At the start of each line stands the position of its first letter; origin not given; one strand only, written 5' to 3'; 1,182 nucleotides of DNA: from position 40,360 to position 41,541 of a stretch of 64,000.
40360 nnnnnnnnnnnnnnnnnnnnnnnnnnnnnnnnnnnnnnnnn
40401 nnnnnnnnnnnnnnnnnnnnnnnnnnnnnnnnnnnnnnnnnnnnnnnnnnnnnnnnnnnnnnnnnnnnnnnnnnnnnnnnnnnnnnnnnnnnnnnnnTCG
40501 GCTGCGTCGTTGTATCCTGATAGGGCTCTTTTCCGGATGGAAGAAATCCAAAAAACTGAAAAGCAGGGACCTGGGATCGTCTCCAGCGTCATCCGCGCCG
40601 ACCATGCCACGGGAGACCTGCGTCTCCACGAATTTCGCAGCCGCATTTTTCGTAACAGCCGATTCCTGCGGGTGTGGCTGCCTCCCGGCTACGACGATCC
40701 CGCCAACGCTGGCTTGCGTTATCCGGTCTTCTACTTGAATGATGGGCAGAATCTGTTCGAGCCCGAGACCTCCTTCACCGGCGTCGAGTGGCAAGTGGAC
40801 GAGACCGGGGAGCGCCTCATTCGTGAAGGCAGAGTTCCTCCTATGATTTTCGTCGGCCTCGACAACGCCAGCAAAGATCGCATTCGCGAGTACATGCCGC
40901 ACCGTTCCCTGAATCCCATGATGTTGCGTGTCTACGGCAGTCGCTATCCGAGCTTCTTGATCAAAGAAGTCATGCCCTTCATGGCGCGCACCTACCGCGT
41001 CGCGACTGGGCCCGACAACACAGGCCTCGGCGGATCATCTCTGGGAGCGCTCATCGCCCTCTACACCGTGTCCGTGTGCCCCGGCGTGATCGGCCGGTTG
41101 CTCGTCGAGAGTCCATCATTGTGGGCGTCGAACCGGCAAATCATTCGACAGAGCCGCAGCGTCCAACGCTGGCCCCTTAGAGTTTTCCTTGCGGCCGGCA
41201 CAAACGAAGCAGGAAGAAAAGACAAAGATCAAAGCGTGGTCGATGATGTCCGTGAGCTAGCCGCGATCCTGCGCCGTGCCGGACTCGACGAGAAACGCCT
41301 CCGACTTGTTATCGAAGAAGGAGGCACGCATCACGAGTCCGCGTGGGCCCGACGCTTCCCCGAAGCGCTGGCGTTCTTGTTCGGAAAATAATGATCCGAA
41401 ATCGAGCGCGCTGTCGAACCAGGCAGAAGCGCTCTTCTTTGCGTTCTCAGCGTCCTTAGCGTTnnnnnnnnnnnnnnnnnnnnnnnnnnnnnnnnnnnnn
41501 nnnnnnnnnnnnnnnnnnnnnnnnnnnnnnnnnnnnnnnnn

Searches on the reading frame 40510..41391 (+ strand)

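Call 60: search_protein_families(library=pfam, proteins=[window:40510-41391:+], max_evalue=0.00001)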
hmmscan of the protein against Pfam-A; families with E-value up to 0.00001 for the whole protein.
window:40510-41391:+ (293 aa): 1 family
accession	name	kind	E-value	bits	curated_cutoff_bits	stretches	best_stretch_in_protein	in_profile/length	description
PF00756.26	Esterase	-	8.3e-21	75.3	22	1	50-289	7-250/251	Putative esterase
